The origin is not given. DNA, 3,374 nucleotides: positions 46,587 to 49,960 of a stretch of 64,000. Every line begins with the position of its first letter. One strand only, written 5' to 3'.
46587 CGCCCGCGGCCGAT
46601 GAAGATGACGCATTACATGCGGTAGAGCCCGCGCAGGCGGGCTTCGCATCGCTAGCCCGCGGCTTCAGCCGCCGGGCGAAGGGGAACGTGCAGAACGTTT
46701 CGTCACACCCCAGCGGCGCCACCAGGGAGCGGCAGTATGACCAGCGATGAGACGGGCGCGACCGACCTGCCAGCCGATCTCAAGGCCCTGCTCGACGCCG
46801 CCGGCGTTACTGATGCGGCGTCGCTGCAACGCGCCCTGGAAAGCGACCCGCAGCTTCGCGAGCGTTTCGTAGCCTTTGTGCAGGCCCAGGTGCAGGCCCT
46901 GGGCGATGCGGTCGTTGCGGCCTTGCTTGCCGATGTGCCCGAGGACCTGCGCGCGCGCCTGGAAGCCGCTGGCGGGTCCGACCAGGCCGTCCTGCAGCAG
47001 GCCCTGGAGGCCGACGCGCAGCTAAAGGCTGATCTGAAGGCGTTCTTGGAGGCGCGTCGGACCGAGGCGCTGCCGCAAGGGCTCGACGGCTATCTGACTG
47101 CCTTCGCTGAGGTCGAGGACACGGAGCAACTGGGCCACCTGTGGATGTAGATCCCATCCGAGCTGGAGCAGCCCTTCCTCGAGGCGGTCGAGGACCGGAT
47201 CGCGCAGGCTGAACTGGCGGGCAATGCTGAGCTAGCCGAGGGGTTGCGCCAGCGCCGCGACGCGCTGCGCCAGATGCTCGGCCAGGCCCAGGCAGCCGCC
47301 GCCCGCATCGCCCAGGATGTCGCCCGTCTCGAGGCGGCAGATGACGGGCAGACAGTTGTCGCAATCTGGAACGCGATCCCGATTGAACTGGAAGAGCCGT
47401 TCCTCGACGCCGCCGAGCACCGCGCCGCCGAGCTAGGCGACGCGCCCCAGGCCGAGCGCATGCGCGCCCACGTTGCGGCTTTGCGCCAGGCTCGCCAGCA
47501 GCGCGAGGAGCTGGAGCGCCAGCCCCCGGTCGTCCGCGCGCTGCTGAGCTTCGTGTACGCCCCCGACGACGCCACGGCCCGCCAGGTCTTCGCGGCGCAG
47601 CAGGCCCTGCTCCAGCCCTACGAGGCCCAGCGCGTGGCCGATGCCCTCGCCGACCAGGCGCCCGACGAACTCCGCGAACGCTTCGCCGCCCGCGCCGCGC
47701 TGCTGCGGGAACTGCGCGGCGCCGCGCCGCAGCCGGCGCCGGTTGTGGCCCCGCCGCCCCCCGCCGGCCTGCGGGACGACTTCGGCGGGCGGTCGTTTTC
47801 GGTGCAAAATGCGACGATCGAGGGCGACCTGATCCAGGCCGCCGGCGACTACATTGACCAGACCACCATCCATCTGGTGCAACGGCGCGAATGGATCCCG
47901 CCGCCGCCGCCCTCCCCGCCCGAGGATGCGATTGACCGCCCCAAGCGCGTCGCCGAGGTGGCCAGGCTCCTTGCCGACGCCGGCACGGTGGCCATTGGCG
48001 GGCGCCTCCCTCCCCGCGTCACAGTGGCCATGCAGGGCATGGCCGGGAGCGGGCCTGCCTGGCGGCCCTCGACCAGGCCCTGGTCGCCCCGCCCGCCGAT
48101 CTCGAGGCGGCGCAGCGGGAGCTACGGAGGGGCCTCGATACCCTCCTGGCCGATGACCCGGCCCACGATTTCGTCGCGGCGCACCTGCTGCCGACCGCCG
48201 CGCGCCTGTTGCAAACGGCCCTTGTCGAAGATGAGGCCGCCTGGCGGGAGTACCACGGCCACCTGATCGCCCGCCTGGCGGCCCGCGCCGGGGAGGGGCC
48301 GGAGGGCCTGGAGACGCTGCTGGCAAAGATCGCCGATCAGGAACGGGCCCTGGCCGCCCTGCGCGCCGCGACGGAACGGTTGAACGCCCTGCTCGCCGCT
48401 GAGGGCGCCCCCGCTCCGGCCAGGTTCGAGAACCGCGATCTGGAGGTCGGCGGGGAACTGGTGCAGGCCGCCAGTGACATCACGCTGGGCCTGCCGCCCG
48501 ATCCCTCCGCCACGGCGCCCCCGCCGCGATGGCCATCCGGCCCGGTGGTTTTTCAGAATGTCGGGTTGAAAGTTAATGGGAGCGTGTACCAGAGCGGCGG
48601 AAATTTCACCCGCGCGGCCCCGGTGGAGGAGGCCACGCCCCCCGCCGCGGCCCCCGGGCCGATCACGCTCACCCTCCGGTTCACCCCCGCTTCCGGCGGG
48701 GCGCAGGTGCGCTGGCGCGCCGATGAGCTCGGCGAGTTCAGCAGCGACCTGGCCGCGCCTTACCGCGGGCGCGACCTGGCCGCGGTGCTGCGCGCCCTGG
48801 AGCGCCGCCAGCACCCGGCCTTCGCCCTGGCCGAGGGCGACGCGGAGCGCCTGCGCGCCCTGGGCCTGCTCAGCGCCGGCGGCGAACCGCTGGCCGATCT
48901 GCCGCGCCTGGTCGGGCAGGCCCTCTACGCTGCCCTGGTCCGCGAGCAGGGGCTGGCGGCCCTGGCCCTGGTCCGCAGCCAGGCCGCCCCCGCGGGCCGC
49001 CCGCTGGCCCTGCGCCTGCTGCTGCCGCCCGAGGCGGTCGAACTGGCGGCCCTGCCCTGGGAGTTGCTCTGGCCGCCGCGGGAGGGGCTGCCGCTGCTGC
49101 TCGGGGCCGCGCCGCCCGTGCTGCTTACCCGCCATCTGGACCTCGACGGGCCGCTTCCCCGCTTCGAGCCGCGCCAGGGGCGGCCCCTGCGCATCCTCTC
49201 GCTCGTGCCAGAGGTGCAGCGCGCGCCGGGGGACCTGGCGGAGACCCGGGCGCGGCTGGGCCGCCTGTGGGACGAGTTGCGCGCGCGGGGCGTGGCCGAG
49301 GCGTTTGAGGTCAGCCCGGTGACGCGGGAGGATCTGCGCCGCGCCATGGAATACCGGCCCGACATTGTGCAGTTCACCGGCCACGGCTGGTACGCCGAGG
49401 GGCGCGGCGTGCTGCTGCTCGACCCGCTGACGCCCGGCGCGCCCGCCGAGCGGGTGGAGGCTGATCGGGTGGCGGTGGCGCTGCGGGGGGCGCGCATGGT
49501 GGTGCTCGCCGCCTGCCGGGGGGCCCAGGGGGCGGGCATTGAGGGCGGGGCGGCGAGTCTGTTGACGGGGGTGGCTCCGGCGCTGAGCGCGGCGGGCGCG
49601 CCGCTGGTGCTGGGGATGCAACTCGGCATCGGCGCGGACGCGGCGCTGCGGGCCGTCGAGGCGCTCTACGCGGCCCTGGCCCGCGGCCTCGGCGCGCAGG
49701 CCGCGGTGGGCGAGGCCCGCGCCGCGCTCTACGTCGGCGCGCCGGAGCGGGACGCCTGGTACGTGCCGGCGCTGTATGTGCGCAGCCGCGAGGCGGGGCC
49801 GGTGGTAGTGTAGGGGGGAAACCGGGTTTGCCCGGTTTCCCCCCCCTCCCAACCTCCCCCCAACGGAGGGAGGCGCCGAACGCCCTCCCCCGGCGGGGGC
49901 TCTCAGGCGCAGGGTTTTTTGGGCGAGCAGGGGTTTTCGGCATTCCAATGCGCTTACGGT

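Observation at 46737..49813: A CHAT (caspase-like) protein gene split by an in-frame TAG and a frame switch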

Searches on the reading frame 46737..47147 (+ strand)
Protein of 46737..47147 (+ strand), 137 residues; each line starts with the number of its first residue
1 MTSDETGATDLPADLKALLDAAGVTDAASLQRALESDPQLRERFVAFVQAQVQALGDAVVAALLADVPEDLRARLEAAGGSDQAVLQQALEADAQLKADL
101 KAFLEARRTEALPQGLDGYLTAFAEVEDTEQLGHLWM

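Call 6: search_protein_families(library=pfam, proteins=[window:46737-47147:+], max_evalue=1)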
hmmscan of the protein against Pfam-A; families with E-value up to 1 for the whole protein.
window:46737-47147:+ (137 aa): 2 families
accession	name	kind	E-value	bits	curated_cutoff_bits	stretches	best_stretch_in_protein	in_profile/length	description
PF13376.11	OmdA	-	0.024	15.1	25.6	0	29-47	7-25/60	Bacteriocin-protection, YdeI or OmpD-Associated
PF07862.16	Nif11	-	0.48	11.2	23.8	0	26-47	5-26/48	Nif11 domain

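Call 7: search_protein_families(library=ncbifam, proteins=[window:46737-47147:+], max_evalue=1)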
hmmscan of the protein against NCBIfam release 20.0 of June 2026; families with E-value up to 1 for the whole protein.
window:46737-47147:+ (137 aa): 2 families
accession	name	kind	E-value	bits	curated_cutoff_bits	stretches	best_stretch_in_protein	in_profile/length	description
NF010501.0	PRK13920.1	subfamily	0.11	12.1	225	1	25-76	19-66/213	putative anti-sigmaE protein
TIGR04529.1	MTB_hemophore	subfamily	0.38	11.7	32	0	61-106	7-52/77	hemophore-related protein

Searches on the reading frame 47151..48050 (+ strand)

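Call 6: search_protein_families(library=pfam, proteins=[window:47151-48050:+], max_evalue=1)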
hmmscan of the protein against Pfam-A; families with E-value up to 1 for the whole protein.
window:47151-48050:+ (300 aa): 2 families
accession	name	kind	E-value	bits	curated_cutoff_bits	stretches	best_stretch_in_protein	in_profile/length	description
PF06990.17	Gal-3-0_sulfotr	-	0.097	12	27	1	50-118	272-334/402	Galactose-3-O-sulfotransferase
PF24989.1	DUF7776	-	0.37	11.7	27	1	26-58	3-35/70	Domain of unknown function (DUF7776)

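Call 7: search_protein_families(library=ncbifam, proteins=[window:47151-48050:+], max_evalue=1)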
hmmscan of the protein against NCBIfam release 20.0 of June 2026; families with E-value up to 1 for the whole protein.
window:47151-48050:+ (300 aa): 1 family
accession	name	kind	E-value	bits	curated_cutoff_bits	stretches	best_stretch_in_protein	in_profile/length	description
NF004035.0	PRK05506.1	subfamily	0.1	10.8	715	1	258-284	512-538/632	bifunctional sulfate adenylyltransferase subunit 1/adenylylsulfate kinase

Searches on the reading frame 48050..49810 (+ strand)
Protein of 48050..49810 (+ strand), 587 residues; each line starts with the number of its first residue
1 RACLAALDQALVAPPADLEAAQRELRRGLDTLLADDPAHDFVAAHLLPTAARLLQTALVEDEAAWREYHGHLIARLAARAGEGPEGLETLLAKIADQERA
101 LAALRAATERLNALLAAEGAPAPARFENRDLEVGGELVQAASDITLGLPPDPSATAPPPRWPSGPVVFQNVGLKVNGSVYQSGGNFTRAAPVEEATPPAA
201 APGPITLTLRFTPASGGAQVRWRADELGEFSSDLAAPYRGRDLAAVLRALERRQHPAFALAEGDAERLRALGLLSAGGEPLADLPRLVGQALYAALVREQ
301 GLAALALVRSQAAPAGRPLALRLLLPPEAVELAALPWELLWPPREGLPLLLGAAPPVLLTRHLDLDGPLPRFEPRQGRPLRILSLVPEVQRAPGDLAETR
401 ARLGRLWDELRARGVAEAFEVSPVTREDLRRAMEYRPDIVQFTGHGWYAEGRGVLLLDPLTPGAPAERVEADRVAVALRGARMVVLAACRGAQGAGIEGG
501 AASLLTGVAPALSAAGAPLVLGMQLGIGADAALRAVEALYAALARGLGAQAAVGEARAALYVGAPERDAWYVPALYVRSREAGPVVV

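Call 6: search_protein_families(library=pfam, proteins=[window:48050-49810:+], max_evalue=1)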
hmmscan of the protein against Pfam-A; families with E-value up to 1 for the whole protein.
window:48050-49810:+ (587 aa): 3 families
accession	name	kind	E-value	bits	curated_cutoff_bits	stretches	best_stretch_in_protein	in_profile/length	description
PF12770.12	CHAT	-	4.6e-22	79.2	24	1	288-564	3-270/289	CHAT domain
PF10604.15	Polyketide_cyc2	-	0.0079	16.9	27.4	1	206-253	88-140/142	Polyketide cyclase / dehydrase and lipid transport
PF19303.5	Anticodon_3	-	0.0083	16.4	23.5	1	39-103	82-144/152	Anticodon binding domain of methionyl tRNA ligase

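Call 7: search_protein_families(library=ncbifam, proteins=[window:48050-49810:+], max_evalue=1)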
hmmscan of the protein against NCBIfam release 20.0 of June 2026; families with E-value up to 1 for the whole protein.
window:48050-49810:+ (587 aa): 1 family
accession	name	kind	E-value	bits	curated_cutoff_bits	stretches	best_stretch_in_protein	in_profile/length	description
NF045509.1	CellDiv_HetF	equivalog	0.012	13.9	1200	1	426-580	221-378/836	cell division protein HetF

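Call 26: search_protein_families(library=padloc, proteins=[window:48050-49810:+], max_evalue=0.01)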
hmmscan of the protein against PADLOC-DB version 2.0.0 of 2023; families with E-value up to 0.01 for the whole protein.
window:48050-49810:+ (587 aa): 2 families
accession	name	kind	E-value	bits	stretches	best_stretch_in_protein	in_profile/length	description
PDLC02988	chat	-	8.3e-23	79.2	1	205-576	8-336/455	-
PDLC02016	SAVED_CHAT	-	6.3e-05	20.1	1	411-580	120-270/498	-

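Call 28: find_encoding_contigs(protein=window:48209-49810:+, flank=6000, max_places=8)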
Protein seq(534 aa) (534 aa): 3 contigs read that carry it; 2 places shown.
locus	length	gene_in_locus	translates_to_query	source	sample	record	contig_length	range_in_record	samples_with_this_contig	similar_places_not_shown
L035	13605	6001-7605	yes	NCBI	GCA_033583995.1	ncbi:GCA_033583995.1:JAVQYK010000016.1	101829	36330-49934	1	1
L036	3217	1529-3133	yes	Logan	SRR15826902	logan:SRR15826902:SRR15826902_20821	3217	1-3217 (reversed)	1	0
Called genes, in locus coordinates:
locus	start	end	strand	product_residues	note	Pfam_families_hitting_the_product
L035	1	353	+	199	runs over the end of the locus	PF00925:GTP_cyclohydro2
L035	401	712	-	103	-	PF05685:Uma2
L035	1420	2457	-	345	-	PF00586:AIRS, PF02769:AIRS_C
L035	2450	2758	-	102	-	PF01910:Thiamine_BP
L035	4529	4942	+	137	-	-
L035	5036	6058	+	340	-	-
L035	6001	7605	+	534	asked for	PF12770:CHAT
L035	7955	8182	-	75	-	-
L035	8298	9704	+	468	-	PF00083:Sugar_tr, PF07690:MFS_1, PF00083:Sugar_tr (weak), PF07690:MFS_1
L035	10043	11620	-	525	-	PF03976:PPK2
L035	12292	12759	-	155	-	PF05090:HTTM (faint), PF07291:MauE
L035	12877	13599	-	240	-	PF03610:EIIA-man, PF00381:PTS-HPr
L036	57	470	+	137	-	-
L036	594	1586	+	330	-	-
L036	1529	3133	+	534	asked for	PF12770:CHAT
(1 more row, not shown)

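Call 32: find_homologous_proteins(query=window:48050-49810:+, max_evalue=1e-30)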
Query window:48050-49810:+ (587 aa): 20 proteins with E <= 1e-30 among 8000 candidates.
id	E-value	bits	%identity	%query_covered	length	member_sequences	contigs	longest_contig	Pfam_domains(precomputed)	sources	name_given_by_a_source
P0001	0.0e+0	1120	100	91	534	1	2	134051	PF12770.13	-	-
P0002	1.9e-182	626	58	100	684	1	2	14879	PF12770.13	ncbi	-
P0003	2.1e-182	626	57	100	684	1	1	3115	PF12770.13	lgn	-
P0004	4.9e-176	605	55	100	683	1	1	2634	PF12770.13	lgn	-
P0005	2.3e-173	596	53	100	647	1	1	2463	PF12770.13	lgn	-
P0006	4.4e-160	553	54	97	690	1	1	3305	PF12770.13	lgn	-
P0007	2.2e-158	547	51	100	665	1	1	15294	PF12770.13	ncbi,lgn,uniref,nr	ncbi:CHAT domain-containing protein [Candidatus Oscillochloris fontis]|uniref:CHAT domain-containing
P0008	2.7e-150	520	56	93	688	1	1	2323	PF12770.13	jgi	-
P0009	7.5e-148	512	53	97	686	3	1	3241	PF12770.13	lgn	-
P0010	3.0e-137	477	50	97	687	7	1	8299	PF12770.13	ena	-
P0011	3.3e-134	467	48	98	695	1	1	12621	PF12770.13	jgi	jgi:hypothetical protein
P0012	6.0e-122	427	58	65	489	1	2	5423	PF12770.13,PF19964.6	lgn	-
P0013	3.3e-107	378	64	34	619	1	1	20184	PF12770.13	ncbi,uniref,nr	ncbi:CHAT domain-containing protein [Candidatus Viridilinea mediisalina]|uniref:CHAT domain-containi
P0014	4.4e-72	262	45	66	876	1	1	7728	PF19960.7,PF14516.13,PF12770.13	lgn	-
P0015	7.4e-67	245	47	62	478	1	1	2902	PF12770.13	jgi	jgi:hypothetical protein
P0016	1.0e-66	244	44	65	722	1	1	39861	PF19974.6,PF12770.13,PF01636.30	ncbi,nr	ncbi:MAG TPA: CHAT domain-containing protein [Roseiflexaceae bacterium]|nr:CHAT domain-containing pr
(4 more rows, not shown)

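Call 33: find_encoding_contigs(protein=P0002, flank=8000, max_places=2)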
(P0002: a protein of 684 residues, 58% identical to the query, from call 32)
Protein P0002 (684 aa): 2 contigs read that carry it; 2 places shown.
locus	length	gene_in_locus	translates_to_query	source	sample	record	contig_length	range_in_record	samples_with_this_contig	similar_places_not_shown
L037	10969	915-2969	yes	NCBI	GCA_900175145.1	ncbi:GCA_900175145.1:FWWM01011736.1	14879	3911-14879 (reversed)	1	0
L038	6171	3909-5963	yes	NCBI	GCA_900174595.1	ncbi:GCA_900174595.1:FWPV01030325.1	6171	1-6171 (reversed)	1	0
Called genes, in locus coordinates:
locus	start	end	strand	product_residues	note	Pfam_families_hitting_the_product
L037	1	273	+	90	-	?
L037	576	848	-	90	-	-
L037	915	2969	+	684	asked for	PF12770:CHAT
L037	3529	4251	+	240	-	PF00318:Ribosomal_S2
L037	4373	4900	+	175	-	PF00889:EF_TS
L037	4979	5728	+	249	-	PF00696:AA_kinase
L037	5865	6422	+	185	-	PF01765:RRF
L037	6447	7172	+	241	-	PF01255:Prenyltransf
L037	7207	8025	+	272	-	PF01148:CTP_transf_1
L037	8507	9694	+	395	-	PF02163:Peptidase_M50, PF13180:PDZ_2, PF17820:PDZ_6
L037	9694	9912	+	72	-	-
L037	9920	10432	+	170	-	PF12705:PDDEXK_1, PF01930:Cas_Cas4 (weak)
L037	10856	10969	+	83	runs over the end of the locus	-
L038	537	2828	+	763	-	PF00931:NB-ARC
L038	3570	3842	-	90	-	-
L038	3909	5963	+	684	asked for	PF12770:CHAT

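Call 34: find_encoding_contigs(protein=P0011, flank=8000, max_places=2)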
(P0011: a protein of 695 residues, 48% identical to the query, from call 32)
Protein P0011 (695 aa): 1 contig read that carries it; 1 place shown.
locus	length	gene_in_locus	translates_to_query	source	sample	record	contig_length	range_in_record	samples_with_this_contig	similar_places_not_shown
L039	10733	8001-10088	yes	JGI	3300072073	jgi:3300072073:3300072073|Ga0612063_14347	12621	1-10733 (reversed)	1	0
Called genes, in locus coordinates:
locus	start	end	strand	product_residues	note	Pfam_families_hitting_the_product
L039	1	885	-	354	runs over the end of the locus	PF04754:Transposase_31 (faint)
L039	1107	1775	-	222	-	PF01078:Mg_chelatase, PF13335:Mg_chelatase_C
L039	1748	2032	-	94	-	PF01078:Mg_chelatase, PF13191:AAA_16 (weak)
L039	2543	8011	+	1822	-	PF00931:NB-ARC, PF13371:TPR_9 (weak)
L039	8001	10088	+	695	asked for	PF12770:CHAT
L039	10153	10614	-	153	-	PF05685:Uma2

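Call 35: find_encoding_contigs(protein=P0010, flank=8000, max_places=2)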
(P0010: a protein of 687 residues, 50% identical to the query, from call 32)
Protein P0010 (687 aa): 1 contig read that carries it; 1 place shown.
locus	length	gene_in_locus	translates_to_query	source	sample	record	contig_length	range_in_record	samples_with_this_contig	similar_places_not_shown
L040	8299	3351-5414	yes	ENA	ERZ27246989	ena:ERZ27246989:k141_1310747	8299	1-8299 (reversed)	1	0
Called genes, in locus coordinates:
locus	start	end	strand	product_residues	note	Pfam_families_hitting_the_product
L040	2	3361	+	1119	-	?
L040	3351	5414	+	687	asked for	PF12770:CHAT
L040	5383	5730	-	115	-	-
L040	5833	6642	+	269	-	PF13560:HTH_31, PF01381:HTH_3 (weak), PF12844:HTH_19 (weak), PF17765:MLTR_LBD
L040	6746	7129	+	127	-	-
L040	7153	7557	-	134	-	-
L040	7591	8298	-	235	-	?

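Call 41: search_protein_families(library=pfam, proteins=[L039:2543-8008:+, P0012, P0014, P0016], max_evalue=1)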
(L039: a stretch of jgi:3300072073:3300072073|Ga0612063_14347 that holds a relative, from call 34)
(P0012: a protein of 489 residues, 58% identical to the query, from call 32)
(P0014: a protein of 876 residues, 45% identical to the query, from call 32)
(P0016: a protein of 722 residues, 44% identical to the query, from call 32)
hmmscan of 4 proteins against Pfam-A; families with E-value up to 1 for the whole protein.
L039:2543-8008:+ (1822 aa): 10 families
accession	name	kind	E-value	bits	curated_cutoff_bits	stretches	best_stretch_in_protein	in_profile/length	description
PF00931.28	NB-ARC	-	3.4e-15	56.4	23.5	1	395-644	5-246/248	NB-ARC domain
PF13371.12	TPR_9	-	9.1e-07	29.2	35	1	1740-1803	8-71/73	Tetratricopeptide repeat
PF01745.22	IPT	-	5.1e-05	23.2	20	0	1358-1404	146-192/233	Isopentenyl transferase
PF13191.12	AAA_16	-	0.0014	19.5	32.6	1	387-438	1-50/167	AAA ATPase domain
PF05729.18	NACHT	-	0.0016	18.7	26.7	1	413-555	1-159/167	NACHT domain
PF13401.12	AAA_22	-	0.0021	18.8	27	1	418-504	11-92/130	AAA domain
PF13181.12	TPR_8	-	0.016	15.8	25.7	0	1770-1790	10-30/34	Tetratricopeptide repeat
PF16105.10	DUF4823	-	0.15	12.4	25.9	1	1662-1742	25-105/141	Domain of unknown function (DUF4823)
PF13238.12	AAA_18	-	0.2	12.6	29.4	1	415-495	1-66/128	AAA domain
PF07719.23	TPR_2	-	0.6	10.8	27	1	1767-1793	7-33/34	Tetratricopeptide repeat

P0012 (489 aa): 2 families
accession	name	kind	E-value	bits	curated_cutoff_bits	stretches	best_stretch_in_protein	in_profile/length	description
PF12770.12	CHAT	-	2.5e-22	80.1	24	1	190-468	2-272/289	CHAT domain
PF19964.5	EAD11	-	2.2e-09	37.6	26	1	4-79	2-79/80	Effector-associated domain 11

P0014 (876 aa): 5 families
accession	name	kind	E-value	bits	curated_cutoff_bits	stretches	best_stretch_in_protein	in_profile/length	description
PF12770.12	CHAT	-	4.2e-28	99.1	24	1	579-850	2-270/289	CHAT domain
PF19960.5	EAD7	-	8.4e-22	77.2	32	1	187-247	1-61/62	Effector-associated domain 7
PF14516.12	AAA_35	-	3e-21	76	27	2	287-440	183-328/331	AAA-like domain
PF13173.12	AAA_14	-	0.058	13.8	27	1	40-80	7-46/129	AAA domain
PF01637.24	ATPase_2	-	0.11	12.7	33.2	0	39-80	24-65/225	ATPase domain predominantly from Archaea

P0016 (722 aa): 5 families
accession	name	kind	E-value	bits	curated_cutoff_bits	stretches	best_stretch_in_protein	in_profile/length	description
PF12770.12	CHAT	-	2.1e-23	83.7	24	1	425-703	1-276/289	CHAT domain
PF19974.5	TCAD9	-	2.4e-12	47.2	40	1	74-216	277-423/429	Ternary complex associated domain 9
PF01636.29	APH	-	3.3e-09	37.3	23.2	1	54-144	124-217/239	Phosphotransferase enzyme family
PF25313.1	BRWD_AD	-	0.23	11.7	40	1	35-59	34-58/72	BRWD/PHIP ancillary domain-like domain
PF08015.16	Pheromone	-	0.3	12.6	22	1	107-126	39-58/66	Fungal mating-type pheromone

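Call 56: predict_structure(alignment_id=A1)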
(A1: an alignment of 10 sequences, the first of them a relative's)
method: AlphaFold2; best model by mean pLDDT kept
length: 684 residues; sequences in the alignment: 10
mean_pLDDT: 61.0   pTM: 0.41
mean pLDDT of the five models: 61.0, 56.8, 54.5, 53.2, 47.7
residues with pLDDT >= 90: 8; 70-90: 283; 50-70: 185; < 50: 208
segments of 3 or more residues with pLDDT < 50: 28-43, 48-50, 106-108, 172-188, 190-299, 439-464, 556-561, 588-597, 663-667, 676-684
pLDDT, mean of each block of 10 residues (from residue 1): 78 77 57 40 49 65 87 86 78 85 58 75 87 84 81 74 62 44 46 45 39 30 24 25 25 33 27 23 26 37 69 76 67 79 72 64 89 83 76 74 68 59 57 56 32 32 50 80 62 76 86 83 75 81 58 54 64 74 63 44 66 70 66 82 70 61 48 47 29
secondary structure, 60 per line:
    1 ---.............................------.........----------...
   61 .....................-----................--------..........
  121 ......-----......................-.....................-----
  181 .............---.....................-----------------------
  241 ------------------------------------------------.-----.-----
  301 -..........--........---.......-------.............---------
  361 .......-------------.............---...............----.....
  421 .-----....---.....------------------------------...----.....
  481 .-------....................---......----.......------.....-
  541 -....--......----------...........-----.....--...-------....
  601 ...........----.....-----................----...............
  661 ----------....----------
elements in order (helices of 4 or more, strands of 3 or more residues): H4-32 H39-47 H58-81 H87-102 H111-126 H132-153 H155-175 H181-193 H197-217 E302-311 E314-321 E325-331 H339-351 H361-367 H381-393 H397-411 E416-421 H427-430 H434-438 E476-481 H489-508 E512-517 H522-528 E535-539 E542-545 E548-553 E564-567 H568-574 E580-584 H597-611 E616-620 H626-641 H646-660 E671-674

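Call 58: fold_search(model_id=the predicted structure, library=pdb)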
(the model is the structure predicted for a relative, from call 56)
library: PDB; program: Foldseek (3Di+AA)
matches with E <= 10: 880; with E <= 0.001: 13
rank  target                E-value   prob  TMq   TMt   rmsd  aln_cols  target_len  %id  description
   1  8tl0_B                3.7e-07  1.00  0.22  0.30  18.7       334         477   18  Structure of activated SAVED-CHAT filament (released 2024-03-06)
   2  8tl0_A                6.5e-07  1.00  0.22  0.30  18.3       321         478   18  Structure of activated SAVED-CHAT filament (released 2024-03-06)
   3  8tl0_C                7.9e-07  1.00  0.22  0.31  17.7       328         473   18  Structure of activated SAVED-CHAT filament (released 2024-03-06)
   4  8tl0_D                1.1e-06  1.00  0.21  0.29  18.3       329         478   19  Structure of activated SAVED-CHAT filament (released 2024-03-06)
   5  8eey_B                3.7e-06  1.00  0.23  0.21  26.2       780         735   12  Cas7-11 in complex with DR-mismatched target RNA, Csx29 and Csx30 (released 2022-11-16)
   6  8tl0_I                4.1e-06  1.00  0.21  0.29  16.4       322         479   20  Structure of activated SAVED-CHAT filament (released 2024-03-06)
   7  8eex_B                1.3e-05  0.99  0.19  0.18  27.4       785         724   12  Cas7-11 in complex with Csx29 (released 2022-11-16)
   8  5fby_A                5.5e-05  1.00  0.21  0.27  16.4       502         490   14  Crystal structure of ctSPD (released 2016-03-30)
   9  5fc2_B                7.1e-05  1.00  0.20  0.26  15.5       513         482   14  Structure of a separase in complex with a pAMK peptide containing a phospho-serine (released 2016-03-30)
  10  5fc3_B                8.3e-05  1.00  0.20  0.27  16.4       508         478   14  Structural basis of cohesin cleavage by separase (released 2016-03-30)
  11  7y9x_B                8.3e-05  0.95  0.18  0.17  27.4       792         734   12  Structure of the Cas7-11-Csx29-guide RNA complex (released 2022-11-09)
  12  8rw5                  4.5e-04  0.99  0.21  0.17  25.7       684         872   13  Symmetry expansion of dimeric transmembrane anti-sigma factor DdvA (released 2024-11-06)
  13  7zoq_A                5.8e-04  0.98  0.22  0.20  25.3       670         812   12  Cryo-EM structure of a CRISPR effector in complex with a caspase regulator (released 2022-11-30)
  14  9mkc_A                4.0e-03  0.99  0.17  0.28   9.6       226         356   11  Crystal structure of MALT1 in complex with an allosteric inhibitor (released 2025-10-29)
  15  7ak0_B                4.9e-03  1.00  0.14  0.25   6.2       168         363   11  Human MALT1(329-729) in complex with a chromane urea containing inhibitor (released 2020-12-09)
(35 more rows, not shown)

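Call 59: search_solved_structures(query=A1, max_evalue=0.1)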
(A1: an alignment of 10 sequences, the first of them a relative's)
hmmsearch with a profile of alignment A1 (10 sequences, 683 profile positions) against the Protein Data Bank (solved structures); distinct sequences matched with E-value up to 0.1: 2.
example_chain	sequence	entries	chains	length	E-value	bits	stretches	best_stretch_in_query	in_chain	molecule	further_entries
8tl0_A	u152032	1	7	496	0.028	16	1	491-587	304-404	CHAT domain-containing protein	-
3fd2_A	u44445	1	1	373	0.048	15.2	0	468-502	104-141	Site-specific DNA endonuclease I-MsoI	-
